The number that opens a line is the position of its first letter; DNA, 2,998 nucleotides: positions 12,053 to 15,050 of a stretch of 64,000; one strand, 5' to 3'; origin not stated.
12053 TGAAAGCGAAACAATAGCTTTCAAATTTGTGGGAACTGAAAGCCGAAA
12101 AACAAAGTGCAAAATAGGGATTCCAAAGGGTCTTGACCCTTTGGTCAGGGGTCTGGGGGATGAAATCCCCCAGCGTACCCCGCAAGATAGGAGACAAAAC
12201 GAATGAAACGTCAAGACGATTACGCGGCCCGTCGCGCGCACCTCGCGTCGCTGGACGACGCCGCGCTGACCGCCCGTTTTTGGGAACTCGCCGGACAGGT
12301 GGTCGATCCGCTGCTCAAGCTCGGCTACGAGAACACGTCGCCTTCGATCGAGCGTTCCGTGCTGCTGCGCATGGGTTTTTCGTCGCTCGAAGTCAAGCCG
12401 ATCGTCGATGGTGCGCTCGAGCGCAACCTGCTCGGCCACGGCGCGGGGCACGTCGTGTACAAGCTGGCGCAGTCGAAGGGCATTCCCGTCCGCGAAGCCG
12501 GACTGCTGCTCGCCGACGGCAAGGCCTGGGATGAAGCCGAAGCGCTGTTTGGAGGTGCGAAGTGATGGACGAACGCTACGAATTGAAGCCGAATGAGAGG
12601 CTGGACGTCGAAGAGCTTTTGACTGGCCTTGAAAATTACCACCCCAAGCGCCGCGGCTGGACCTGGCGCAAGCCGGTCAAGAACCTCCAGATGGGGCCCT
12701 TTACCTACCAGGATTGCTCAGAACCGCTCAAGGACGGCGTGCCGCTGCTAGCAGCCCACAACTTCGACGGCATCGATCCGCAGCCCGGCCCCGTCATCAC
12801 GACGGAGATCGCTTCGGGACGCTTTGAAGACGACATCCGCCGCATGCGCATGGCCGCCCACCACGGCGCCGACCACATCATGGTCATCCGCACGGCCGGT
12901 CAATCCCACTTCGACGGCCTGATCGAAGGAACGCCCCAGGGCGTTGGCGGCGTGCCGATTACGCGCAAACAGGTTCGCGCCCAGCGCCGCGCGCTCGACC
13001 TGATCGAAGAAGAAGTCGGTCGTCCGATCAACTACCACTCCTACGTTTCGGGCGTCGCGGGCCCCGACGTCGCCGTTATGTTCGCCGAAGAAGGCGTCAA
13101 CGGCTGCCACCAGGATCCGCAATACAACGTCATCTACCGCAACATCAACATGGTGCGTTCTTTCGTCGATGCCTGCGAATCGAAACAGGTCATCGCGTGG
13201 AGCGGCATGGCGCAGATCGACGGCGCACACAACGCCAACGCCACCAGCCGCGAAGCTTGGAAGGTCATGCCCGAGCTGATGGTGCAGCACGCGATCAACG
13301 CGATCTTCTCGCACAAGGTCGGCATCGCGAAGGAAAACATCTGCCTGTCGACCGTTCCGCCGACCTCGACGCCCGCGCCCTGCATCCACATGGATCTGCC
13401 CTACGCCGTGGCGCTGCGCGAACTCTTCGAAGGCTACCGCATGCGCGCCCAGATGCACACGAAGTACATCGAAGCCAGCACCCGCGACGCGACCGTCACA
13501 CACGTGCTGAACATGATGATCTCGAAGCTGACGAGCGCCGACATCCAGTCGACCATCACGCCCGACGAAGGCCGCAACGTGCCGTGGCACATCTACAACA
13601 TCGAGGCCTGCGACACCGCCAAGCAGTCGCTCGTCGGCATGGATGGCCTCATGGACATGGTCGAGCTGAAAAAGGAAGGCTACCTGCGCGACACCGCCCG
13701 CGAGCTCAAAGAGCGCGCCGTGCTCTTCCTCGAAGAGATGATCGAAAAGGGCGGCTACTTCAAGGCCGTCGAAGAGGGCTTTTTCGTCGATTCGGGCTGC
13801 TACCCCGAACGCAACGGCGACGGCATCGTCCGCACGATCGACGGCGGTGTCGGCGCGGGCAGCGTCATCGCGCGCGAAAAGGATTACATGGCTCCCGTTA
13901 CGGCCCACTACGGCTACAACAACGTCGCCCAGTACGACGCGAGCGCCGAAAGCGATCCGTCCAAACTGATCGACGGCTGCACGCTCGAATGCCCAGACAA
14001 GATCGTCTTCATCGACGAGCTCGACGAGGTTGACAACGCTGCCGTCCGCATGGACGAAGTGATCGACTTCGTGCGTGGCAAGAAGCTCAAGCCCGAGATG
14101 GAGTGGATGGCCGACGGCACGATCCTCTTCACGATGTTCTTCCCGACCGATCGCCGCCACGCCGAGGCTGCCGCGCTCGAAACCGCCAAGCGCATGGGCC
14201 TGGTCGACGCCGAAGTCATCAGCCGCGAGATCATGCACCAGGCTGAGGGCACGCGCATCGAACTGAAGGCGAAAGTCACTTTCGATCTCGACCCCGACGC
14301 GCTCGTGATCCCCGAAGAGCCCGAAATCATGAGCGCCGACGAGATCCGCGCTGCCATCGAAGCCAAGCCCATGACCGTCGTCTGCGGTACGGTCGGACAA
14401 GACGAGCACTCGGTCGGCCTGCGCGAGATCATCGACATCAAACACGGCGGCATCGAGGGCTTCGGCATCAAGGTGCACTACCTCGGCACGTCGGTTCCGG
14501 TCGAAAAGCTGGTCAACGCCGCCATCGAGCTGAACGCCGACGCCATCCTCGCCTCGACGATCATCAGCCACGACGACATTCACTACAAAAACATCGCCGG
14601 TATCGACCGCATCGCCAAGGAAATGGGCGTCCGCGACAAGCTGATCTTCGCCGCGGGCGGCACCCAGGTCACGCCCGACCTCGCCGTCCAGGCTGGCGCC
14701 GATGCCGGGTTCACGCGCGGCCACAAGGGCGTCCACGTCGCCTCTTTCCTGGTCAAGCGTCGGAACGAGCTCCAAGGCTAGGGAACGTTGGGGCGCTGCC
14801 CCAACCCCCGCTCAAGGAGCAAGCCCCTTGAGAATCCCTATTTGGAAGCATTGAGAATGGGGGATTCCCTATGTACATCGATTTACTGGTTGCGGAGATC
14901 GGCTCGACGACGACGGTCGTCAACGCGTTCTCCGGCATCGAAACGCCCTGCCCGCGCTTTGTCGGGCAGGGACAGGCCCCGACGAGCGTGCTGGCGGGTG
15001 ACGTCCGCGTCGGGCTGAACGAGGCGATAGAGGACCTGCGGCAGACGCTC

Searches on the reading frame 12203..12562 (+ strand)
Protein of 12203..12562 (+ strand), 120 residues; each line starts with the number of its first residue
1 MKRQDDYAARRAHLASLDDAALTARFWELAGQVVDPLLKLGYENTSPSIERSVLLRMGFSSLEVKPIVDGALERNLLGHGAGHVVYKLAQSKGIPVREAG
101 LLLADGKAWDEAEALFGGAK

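Call 21: find_encoding_contigs(protein=window:12203-12562:+, flank=10000, max_places=10)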
Protein window:12203-12562:+ (120 aa): no gene with exactly this product is on record in the collection.

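Call 52: search_protein_families(library=pfam, proteins=[window:12203-12562:+], max_evalue=0.00001)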
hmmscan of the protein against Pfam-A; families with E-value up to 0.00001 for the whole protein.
window:12203-12562:+ (120 aa): 1 family
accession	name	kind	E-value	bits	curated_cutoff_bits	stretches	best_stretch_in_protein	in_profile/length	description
PF16552.11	OAM_alpha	-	4.3e-51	172.1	29.7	1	2-116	1-115/115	D-ornithine 4,5-aminomutase alpha-subunit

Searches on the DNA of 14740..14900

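Call 70: search_rna_families(source=window, start=14740, end=14900, threshold=evalue, max_evalue=5, show_alignments=2)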
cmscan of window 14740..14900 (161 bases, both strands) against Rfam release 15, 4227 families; matches with E-value up to 5: 1.
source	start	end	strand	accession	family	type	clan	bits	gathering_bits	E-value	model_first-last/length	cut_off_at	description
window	14781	14802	-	RF01792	eiav_FSE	Cis-reg; frameshift_element;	-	11.2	40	2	1-35/35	no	ribosomal frameshift site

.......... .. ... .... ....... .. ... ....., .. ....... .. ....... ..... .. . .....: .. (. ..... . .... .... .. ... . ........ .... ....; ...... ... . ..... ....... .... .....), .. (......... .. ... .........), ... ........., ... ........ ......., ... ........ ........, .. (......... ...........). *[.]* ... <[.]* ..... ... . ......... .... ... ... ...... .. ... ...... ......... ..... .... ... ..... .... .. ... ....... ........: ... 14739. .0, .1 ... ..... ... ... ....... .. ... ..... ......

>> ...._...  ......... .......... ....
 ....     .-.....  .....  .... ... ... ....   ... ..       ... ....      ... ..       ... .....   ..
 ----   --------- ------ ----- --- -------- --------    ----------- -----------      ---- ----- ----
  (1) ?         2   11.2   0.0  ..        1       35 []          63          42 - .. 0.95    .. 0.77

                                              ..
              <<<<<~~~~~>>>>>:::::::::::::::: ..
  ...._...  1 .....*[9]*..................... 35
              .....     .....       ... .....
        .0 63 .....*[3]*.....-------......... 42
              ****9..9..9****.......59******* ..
